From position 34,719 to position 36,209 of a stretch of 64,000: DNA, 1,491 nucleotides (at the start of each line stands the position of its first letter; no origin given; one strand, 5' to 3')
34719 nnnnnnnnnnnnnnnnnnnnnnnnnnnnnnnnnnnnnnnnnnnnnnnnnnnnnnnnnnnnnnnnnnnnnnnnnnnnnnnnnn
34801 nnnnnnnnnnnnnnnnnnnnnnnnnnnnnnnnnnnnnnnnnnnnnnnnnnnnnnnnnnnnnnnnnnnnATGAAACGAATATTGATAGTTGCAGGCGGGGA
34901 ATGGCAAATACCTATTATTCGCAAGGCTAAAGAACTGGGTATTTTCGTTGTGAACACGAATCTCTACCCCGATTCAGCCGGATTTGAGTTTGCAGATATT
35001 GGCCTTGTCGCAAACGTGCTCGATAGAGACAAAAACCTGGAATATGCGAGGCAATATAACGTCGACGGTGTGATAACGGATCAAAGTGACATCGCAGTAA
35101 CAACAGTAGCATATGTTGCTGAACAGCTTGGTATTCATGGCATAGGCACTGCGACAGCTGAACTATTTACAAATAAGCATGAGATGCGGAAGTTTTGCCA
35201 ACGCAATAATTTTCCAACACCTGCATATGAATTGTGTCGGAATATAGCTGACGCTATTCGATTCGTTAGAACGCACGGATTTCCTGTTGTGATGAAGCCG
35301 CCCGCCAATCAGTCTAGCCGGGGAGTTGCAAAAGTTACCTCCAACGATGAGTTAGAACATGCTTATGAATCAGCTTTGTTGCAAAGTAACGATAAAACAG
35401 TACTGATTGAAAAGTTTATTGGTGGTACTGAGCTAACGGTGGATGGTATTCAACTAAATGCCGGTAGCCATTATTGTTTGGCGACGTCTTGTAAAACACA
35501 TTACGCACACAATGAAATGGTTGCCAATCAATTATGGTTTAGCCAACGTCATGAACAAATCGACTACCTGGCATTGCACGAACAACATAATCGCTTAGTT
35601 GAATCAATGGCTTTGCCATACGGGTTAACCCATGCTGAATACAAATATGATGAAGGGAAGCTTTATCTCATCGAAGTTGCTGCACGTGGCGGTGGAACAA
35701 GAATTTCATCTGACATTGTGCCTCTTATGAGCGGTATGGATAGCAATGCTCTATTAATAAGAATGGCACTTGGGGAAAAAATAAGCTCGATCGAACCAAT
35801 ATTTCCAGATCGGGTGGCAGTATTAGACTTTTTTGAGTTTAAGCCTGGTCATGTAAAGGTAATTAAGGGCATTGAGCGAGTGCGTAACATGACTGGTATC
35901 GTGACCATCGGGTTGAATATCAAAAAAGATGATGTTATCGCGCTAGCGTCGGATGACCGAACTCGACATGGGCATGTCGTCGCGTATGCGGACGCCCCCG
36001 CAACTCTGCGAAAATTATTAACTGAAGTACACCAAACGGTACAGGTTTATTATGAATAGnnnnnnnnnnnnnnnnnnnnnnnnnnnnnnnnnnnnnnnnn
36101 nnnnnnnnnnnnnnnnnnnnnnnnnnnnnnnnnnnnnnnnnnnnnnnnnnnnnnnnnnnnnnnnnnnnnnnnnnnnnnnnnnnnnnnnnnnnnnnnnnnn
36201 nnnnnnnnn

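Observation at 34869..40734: Island combining WecE with ATP-grasp ligase, amidohydrolase, RraA-type aldolase and a class I aminotransferase: candidate pathway for an amino-acid-acylated 4-amino-4,6-dideoxyhexose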

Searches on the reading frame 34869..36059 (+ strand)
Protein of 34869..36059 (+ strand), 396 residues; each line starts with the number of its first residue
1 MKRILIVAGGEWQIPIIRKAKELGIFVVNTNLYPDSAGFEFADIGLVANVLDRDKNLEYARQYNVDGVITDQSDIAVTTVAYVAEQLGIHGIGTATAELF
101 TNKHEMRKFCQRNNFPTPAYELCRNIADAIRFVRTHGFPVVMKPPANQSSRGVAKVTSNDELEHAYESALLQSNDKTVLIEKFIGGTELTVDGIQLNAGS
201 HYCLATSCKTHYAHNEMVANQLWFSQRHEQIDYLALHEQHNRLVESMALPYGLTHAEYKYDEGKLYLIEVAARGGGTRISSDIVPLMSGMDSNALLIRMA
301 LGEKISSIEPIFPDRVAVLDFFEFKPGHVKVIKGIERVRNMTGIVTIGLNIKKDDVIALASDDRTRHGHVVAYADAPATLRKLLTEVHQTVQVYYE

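Call 4: search_protein_families(library=pfam, proteins=[window:34869-36059:+], max_evalue=0.01)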
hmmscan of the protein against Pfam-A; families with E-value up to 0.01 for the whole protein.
window:34869-36059:+ (396 aa): 8 families
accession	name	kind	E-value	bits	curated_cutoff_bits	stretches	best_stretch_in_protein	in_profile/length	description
PF13535.11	ATP-grasp_4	-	7.3e-14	52.1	27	1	137-279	2-158/160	ATP-grasp domain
PF18603.7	LAL_C2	-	2e-12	47.6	29.4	1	321-396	2-78/78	L-amino acid ligase C-terminal domain 2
PF07478.18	Dala_Dala_lig_C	-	8.9e-11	42.1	24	1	132-194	31-91/204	D-ala D-ala ligase C-terminus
PF02786.22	CPSase_L_D2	-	1.2e-09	38.5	19.8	1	106-306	5-209/211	Carbamoyl-phosphate synthase L chain, ATP binding domain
PF01071.24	GARS_A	-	4.6e-09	36.8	27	1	101-209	1-112/194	Phosphoribosylglycinamide synthetase, ATP-grasp (A) domain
PF02222.28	ATP-grasp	-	3e-08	34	27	1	109-273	2-162/179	ATP-grasp domain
PF15632.11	ATPgrasp_Ter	-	0.0041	17.3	29.1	0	176-306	3-115/131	ATP-grasp in the biosynthetic pathway with Ter operon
PF02655.19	ATP-grasp_3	-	0.0083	16.7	23.2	0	102-205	3-89/160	ATP-grasp domain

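Call 5: search_protein_families(library=ncbifam, proteins=[window:34869-36059:+], max_evalue=0.01)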
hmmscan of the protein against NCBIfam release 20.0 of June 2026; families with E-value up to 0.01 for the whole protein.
window:34869-36059:+ (396 aa): 66 families (the best 25 are shown)
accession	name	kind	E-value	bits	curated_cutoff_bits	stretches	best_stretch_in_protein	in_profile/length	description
NF002563.0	PRK02186.1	subfamily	7.5e-20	70.8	625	1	52-395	57-396/890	argininosuccinate lyase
NF006766.0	PRK09288.1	equivalog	9.3e-19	67.4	339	1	2-275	13-286/396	formate-dependent phosphoribosylglycinamide formyltransferase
TIGR01142.1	purT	equivalog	5.9e-16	58.3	502.15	1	3-319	1-314/380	phosphoribosylglycinamide formyltransferase 2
NF005543.0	PRK07206.1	subfamily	3.1e-15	55.7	302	1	51-379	57-396/416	hypothetical protein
TIGR01205.1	D_ala_D_alaTIGR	subfamily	5.9e-15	55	245.65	1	91-280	95-293/318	D-alanine--D-alanine ligase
NF002378.0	PRK01372.1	subfamily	5.9e-14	51.5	243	1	91-280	89-277/305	D-alanine--D-alanine ligase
TIGR01369.1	CPSaseII_lrg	equivalog_domain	1.2e-13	49.6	1027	1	26-307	592-871/1052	carbamoyl-phosphate synthase (glutamine-hydrolyzing) large subunit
NF002527.0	PRK01966.1-3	equivalog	1e-12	47.9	310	1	93-212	109-233/332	D-alanine--D-alanine ligase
TIGR00877.1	purD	equivalog_domain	2e-12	46.6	288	1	37-209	35-214/425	phosphoribosylamine--glycine ligase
NF003671.0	PRK05294.1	equivalog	2.1e-12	45.5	599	1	25-277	588-841/1058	carbamoyl-phosphate synthase large subunit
NF053643.1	Ddl_archaea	equivalog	3e-11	42.9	500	1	21-303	19-298/367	putative pseudomurein biosynthesis ATP-grasp protein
NF010623.0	PRK14016.1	subfamily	6.5e-11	41.1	877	1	98-188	210-299/871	cyanophycin synthetase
TIGR02068.2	cya_phycin_syn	equivalog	1.5e-10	39.8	850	1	97-188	208-298/862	cyanophycin synthetase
NF000207.3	D_ala_D_ser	equivalog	1.9e-10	40.4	520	1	91-191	120-221/342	D-alanine--D-serine ligase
NF006406.0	PRK08654.1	equivalog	5.1e-10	38.5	739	1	2-184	3-203/499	acetyl-CoA carboxylase biotin carboxylase subunit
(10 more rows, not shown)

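Call 9: find_encoding_contigs(protein=window:34869-36059:+, flank=10000, max_places=6)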
Protein window:34869-36059:+ (396 aa): no gene with exactly this product is on record in the collection.

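Call 12: find_homologous_proteins(query=window:34869-36059:+, max_evalue=1e-10)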
Query window:34869-36059:+ (396 aa): 634 proteins with E <= 1e-10 among 8000 candidates; the best 120 are listed.
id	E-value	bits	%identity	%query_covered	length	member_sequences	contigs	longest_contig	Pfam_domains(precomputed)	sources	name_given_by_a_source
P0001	4.7e-264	893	100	100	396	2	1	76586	PF13535.12,PF02786.23,PF02222.28,PF01071.25,PF18603.8,PF07478.19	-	-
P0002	2.1e-203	694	76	100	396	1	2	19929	PF13535.12,PF02786.23,PF02222.28,PF01071.25,PF18603.8,PF07478.19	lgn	-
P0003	1.8e-194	664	73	100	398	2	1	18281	PF13535.12,PF02222.28,PF01071.25,PF18603.8,PF07478.19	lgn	-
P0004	1.6e-192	658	72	100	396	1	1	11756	PF13535.12,PF02786.23,PF01071.25,PF18603.8,PF07478.19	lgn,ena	-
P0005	4.1e-191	653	72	100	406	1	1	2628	PF13535.12,PF02786.23,PF01071.25,PF18603.8,PF07478.19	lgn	-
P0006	7.4e-189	646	71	100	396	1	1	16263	PF13535.12,PF01071.25,PF18603.8,PF07478.19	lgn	-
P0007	1.2e-188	645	71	100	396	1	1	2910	PF13535.12,PF02786.23,PF02222.28,PF01071.25,PF18603.8,PF07478.19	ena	-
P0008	1.2e-184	632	71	100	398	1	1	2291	PF13535.12,PF02786.23,PF02222.28,PF01071.25,PF18603.8,PF07478.19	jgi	jgi:carbamoyl-phosphate synthase large subunit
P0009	1.1e-183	629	72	99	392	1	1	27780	PF13535.12,PF02786.23,PF01071.25,PF18603.8,PF07478.19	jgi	jgi:biotin carboxylase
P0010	9.5e-180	616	67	100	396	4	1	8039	PF13535.12,PF01071.25,PF18603.8,PF07478.19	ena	-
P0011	7.2e-177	606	67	99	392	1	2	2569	PF13535.12,PF02786.23,PF01071.25,PF18603.8,PF07478.19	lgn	-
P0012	4.5e-175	600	66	100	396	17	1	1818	PF13535.12,PF02786.23,PF02222.28,PF01071.25,PF18603.8,PF07478.19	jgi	jgi:biotin carboxylase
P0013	7.4e-175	600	66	100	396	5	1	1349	PF13535.12,PF02786.23,PF01071.25,PF18603.8,PF07478.19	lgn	-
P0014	9.1e-175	599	65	100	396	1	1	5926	PF13535.12,PF02786.23,PF02222.28,PF01071.25,PF18603.8,PF07478.19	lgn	-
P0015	1.0e-172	593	65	100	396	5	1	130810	PF13535.12,PF02786.23,PF02222.28,PF01071.25,PF18603.8,PF07478.19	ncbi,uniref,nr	ncbi:ATP-grasp domain-containing protein [Methylophilus sp.]|uniref:ATP-grasp domain-containing prot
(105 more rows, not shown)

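Call 13: find_encoding_contigs(protein=P0002, flank=10000, max_places=2)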
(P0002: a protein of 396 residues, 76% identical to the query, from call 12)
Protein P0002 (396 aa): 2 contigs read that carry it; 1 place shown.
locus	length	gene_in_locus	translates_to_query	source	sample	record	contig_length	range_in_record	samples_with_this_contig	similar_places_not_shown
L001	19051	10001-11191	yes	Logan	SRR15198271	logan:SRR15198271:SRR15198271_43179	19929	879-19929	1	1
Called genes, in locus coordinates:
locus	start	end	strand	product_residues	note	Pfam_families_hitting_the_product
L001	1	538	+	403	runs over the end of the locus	PF13356:Arm-DNA-bind_3, PF00589:Phage_integrase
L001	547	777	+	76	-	PF04255:DUF433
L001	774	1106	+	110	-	PF18480:DUF5615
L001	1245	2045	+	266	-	-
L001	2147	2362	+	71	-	PF12728:HTH_17 (weak)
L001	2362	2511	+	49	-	-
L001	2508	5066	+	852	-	-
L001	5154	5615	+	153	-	-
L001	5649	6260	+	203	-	-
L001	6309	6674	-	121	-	-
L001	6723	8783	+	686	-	-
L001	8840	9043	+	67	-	PF08889:WbqC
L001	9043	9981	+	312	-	PF00535:Glycos_transf_2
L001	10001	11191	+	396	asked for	PF02222:ATP-grasp (faint), PF01071:GARS_A, PF02786:CPSase_L_D2 (weak), PF07478:Dala_Dala_lig_C, PF13535:ATP-grasp_4, PF18603:LAL_C2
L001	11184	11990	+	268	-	PF04909:Amidohydro_2 (weak)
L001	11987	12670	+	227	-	PF13489:Methyltransf_23 (weak), PF13847:Methyltransf_31, PF08241:Methyltransf_11, PF08242:Methyltransf_12, PF13649:Methyltransf_25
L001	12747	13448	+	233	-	PF03737:RraA-like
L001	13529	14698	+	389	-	PF00155:Aminotran_1_2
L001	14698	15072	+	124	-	PF00892:EamA, PF10639:TMEM234 (weak)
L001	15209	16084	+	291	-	-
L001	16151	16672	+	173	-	-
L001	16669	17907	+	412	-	PF01041:DegT_DnrJ_EryC1, PF00155:Aminotran_1_2, PF00266:Aminotran_5 (weak)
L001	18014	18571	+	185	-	PF22483:Mu-transpos_C_2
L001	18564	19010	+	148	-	PF01695:IstB_IS21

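Call 14: find_encoding_contigs(protein=P0015, flank=10000, max_places=2)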
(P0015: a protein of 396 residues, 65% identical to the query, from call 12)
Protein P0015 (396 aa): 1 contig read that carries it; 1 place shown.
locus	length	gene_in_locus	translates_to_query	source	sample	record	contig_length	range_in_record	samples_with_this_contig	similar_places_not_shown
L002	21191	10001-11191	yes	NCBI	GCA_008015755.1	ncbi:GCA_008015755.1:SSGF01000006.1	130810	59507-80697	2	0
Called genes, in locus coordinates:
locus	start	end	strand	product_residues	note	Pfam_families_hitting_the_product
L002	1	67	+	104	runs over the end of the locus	-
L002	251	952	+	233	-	PF13505:OMP_b-brl, PF03922:OmpW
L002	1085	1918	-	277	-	PF13679:Methyltransf_32, PF13847:Methyltransf_31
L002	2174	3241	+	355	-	PF04338:DUF481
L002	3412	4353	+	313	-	PF03193:RsgA_GTPase (weak), PF01926:MMR_HSR1, PF02421:FeoB_N (weak)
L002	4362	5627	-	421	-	PF00990:GGDEF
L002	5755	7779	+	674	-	PF00580:UvrD-helicase, PF01443:Viral_helicase1 (faint), PF13245:AAA_19, PF13604:AAA_30 (faint), PF13361:UvrD_C, PF13538:UvrD_C_2 (weak)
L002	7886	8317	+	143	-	PF08780:NTase_sub_bind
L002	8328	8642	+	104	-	PF01909:NTP_transf_2, PF18765:Polbeta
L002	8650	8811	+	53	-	-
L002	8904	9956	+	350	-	PF07429:Glyco_transf_56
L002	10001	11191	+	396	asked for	PF01071:GARS_A, PF02222:ATP-grasp (weak), PF02786:CPSase_L_D2 (weak), PF07478:Dala_Dala_lig_C, PF13535:ATP-grasp_4, PF18603:LAL_C2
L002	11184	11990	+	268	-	PF04909:Amidohydro_2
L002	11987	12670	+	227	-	PF13489:Methyltransf_23 (weak), PF13847:Methyltransf_31, PF08241:Methyltransf_11, PF08242:Methyltransf_12, PF13649:Methyltransf_25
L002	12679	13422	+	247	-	PF03737:RraA-like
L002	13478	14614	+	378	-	PF01041:DegT_DnrJ_EryC1, PF00155:Aminotran_1_2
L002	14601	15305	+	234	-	PF08242:Methyltransf_12 (faint), PF05148:Methyltransf_8 (weak), PF13489:Methyltransf_23, PF13649:Methyltransf_25 (weak), PF08241:Methyltransf_11, PF13847:Methyltransf_31 (weak)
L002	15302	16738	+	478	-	PF01943:Polysacc_synt, PF13440:Polysacc_synt_3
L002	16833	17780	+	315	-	PF00535:Glycos_transf_2, PF10111:Glyco_tranf_2_2, PF13641:Glyco_tranf_2_3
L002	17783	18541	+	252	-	PF00535:Glycos_transf_2, PF10111:Glyco_tranf_2_2, PF13641:Glyco_tranf_2_3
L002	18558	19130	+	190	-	PF02397:Bac_transf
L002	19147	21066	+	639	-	PF13727:CoA_binding_3 (weak), PF13460:NAD_binding_10 (faint), PF01073:3Beta_HSD, PF01370:Epimerase, PF02719:Polysacc_synt_2, PF04321:RmlD_sub_bind, PF16363:GDP_Man_Dehyd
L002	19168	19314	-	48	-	-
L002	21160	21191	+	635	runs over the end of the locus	PF00005:ABC_tran, PF02463:SMC_N (faint), PF03193:RsgA_GTPase (faint), PF13191:AAA_16 (faint), PF13555:AAA_29 (faint), PF12848:ABC_tran_Xtn, PF00005:ABC_tran, PF16326:ABC_tran_CTD, +4 more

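Call 17: find_related_loci(query=A1, collection=genome_contigs, flank=10000)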
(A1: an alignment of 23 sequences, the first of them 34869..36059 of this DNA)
Query A1 (396 aa) in genome_contigs; peptide patterns used: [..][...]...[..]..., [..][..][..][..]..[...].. (x = any residue, [..] = any of these).
172 stretches matched a pattern; 118 encode a relative of the query (tblastn E <= 1e-3); the best 80 are kept; 80 distinct loci.
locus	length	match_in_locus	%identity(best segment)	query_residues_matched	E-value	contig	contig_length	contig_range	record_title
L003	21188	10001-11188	65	1-396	0e+0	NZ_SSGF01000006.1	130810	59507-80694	MAG: Methylophilus sp. isolate Bin_55_2 c_000000148009, whole genome shotgun sequence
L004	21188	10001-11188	59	1-396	5e-165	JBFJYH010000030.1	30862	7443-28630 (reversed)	MAG: Porticoccaceae bacterium isolate Mix_sand19.2022.05.G.82 k141_1594763_length_30862_cov_18.9760, whole genome shotgu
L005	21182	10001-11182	55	1-395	2e-147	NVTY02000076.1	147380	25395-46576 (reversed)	MAG: Thiotrichaceae bacterium isolate NORP103 MHASMcontig_229280, whole genome shotgun sequence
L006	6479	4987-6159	53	2-393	2e-139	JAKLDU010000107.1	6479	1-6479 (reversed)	MAG: Deltaproteobacteria bacterium isolate RA.bin117 RA.bin117_107, whole genome shotgun sequence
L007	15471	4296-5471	52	3-395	3e-132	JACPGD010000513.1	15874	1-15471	MAG: Candidatus Hydrogenedentota bacterium isolate NC_groundwater_378_Ag_B-0.1um_61_12 GD18-4_B1_scaffold_1729455, whole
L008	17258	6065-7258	53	1-396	1e-131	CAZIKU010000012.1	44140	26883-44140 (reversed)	MAG TPA_asm: uncultured Klebsiella sp. isolate SRP193358_co1_781 genome assembly, contig: NODE_1579_length_44140_cov_5.7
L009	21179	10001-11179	49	2-395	1e-129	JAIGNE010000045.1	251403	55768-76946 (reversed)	MAG: Deltaproteobacteria bacterium isolate BIN3 25746, whole genome shotgun sequence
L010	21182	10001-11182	48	2-395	8e-129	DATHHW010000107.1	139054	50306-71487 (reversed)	MAG TPA_asm: Pyrinomonadaceae bacterium isolate SMAG_U12510 k141_92691, whole genome shotgun sequence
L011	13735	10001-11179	50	2-395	1e-127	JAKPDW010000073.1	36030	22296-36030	MAG: Deltaproteobacteria bacterium isolate JPMR_maxbin.080 k141_780974, whole genome shotgun sequence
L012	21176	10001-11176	50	2-396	2e-126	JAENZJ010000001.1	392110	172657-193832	MAG: Thermincola ferriacetica isolate BM5_bin.4 BM5_bin4_NODE_5_length_392110_cov_8.596654, whole genome shotgun sequenc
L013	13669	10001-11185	49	1-396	2e-122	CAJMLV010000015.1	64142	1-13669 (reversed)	TPA_asm: uncultured bacterium isolate ERR1600613-bin.6 genome assembly, contig: NODE_559_length_64142_cov_11.045391, who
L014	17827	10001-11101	51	4-372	1e-120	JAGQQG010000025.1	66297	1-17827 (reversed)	MAG: Planctomycetaceae bacterium isolate HKST-UBA60 NODE_25_length_66297_cov_5.971746, whole genome shotgun sequence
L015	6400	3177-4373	48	1-396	9e-119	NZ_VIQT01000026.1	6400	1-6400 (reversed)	Anaerotruncus colihominis strain JM4-15 12_Assembly.final.scaffolds_scaffold25.1, whole genome shotgun sequence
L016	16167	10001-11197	48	2-395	4e-118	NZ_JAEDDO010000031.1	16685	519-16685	MAG: Frisingicoccus sp. isolate MAG034 NODE_2614_length_16685_cov_19.658930, whole genome shotgun sequence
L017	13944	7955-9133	47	2-395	4e-118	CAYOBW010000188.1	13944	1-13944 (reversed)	MAG TPA_asm: uncultured Victivallales bacterium isolate SRP272421_co2_758 genome assembly, contig: NODE_14574_length_139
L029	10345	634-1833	47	1-396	2e-108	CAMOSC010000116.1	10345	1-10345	MAG: uncultured Clostridia bacterium isolate SRR873601_bin.66_metaWRAP_v1.3_MAG genome assembly, contig: NODE_20532_leng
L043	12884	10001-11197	41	1-396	3e-95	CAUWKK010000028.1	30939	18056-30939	MAG: uncultured Schaedlerella sp. isolate ERS723658__bin71 genome assembly, contig: ERS723658_NODE_520_length_30939_cov_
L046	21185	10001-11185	41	1-396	1e-94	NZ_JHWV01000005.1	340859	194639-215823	Anaerovibrio sp. RM50 T525DRAFT_scaffold00003.3_C, whole genome shotgun sequence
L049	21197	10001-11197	40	1-396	3e-93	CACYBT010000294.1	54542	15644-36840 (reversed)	MAG: uncultured Succinivibrio sp. isolate RUG11798 genome assembly, contig: RUG11798_asm_294, whole genome shotgun seque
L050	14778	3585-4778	39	1-396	6e-94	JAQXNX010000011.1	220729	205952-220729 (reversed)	MAG: Spirochaetales bacterium isolate SUG1364 k141_2483362, whole genome shotgun sequence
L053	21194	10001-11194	40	1-395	4e-92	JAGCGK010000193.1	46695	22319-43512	MAG: Clostridiales bacterium isolate RGIG9768 Yak_Omasum-5__c1103361, whole genome shotgun sequence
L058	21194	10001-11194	38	1-395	4e-87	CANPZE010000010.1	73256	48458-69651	MAG: uncultured Lachnospiraceae bacterium isolate Lapin-002__bin9 genome assembly, contig: Lapin-002__NODE_429_length_73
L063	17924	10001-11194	31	2-396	3e-58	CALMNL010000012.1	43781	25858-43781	MAG TPA_asm: uncultured Desulfatitalea sp. isolate SRR6284162_bin.22_CONCOCT_v1.1_MAG genome assembly, contig: ERZ795126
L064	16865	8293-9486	44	3-395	2e-109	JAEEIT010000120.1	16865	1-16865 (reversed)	MAG: Clostridia bacterium isolate Tb.RUG.152 k141_6715857_flag=0_multi=45.8444_len=16865, whole genome shotgun sequence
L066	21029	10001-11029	37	3-344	4e-57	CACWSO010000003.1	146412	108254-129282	MAG: uncultured Clostridiales bacterium isolate RUG10876 genome assembly, contig: RUG10876_asm_3, whole genome shotgun s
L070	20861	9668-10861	40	1-395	4e-89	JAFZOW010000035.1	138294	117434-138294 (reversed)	MAG: Lachnospiraceae bacterium isolate RGIG7963 Water_buffalos_Rumen-1__c281320, whole genome shotgun sequence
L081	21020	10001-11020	31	1-341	3e-47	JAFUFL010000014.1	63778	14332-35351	MAG: Lachnospiraceae bacterium isolate RGIG4446 Roe_deer_Omasum-4__c1239, whole genome shotgun sequence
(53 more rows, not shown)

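Call 25: search_solved_structures(query=A1, max_evalue=0.001)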
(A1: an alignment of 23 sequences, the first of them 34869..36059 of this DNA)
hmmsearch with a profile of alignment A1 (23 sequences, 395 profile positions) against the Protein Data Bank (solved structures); distinct sequences matched with E-value up to 0.001: 111 (the best 60 are shown).
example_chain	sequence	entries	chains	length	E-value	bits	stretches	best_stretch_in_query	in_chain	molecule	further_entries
4dim_A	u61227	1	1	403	8.7e-32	113.4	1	2-393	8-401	Phosphoribosylglycinamide synthetase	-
3vot_A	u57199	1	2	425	8e-31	110.2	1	75-395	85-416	L-amino acid ligase, BL00235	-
3wo1_A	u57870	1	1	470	7.8e-17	64.1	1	54-297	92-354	Alanine-anticapsin ligase BacD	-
4wd3_A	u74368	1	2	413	1.4e-16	63.2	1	31-388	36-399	L-amino acid ligase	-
3vmm_A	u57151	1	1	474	2.8e-16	62.3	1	54-297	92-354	Alanine-anticapsin ligase BacD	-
3wnz_A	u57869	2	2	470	2.8e-16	62.3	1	54-297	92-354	Alanine-anticapsin ligase BacD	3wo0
8evy_B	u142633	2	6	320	6.9e-16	61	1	89-276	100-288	D-alanine--D-alanine ligase B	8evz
1kj8_A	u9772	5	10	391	7.7e-16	60.9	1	2-203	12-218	phosphoribosylglycinamide formyltransferase 2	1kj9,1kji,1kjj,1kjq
1eyz_A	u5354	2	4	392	7.7e-16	60.8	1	2-203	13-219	PHOSPHORIBOSYLGLYCINAMIDE FORMYLTRANSFERASE 2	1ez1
1ce8_A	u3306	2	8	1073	3.2e-14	55.5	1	26-275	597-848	PROTEIN (CARBAMOYL-PHOSPHATE SYNTHASE) | carbamoyl phosphate synthetase large chain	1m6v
2czg_A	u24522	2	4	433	3.3e-14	55.5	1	2-189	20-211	phosphoribosylglycinamide formyl transferase | 433aa long hypothetical phosphoribosylglycinamide formyl transferase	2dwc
1bxr_A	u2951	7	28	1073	9.6e-14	53.9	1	26-275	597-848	CARBAMOYL-PHOSPHATE SYNTHASE | CARBAMOYL PHOSPHATE SYNTHETASE: LARGE SUBUNIT | CARBAMOYL PHOSPHATE SYNTHETASE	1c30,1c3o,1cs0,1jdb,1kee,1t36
5d8d_A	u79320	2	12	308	1.8e-13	53.1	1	90-192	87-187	D-alanine--D-alanine ligase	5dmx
1a9x_A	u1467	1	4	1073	6.9e-13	51.1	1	26-275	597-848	CARBAMOYL PHOSPHATE SYNTHETASE (LARGE CHAIN)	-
3ax6_A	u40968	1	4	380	7e-13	51.1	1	1-167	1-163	Phosphoribosylaminoimidazole carboxylase, ATPase subunit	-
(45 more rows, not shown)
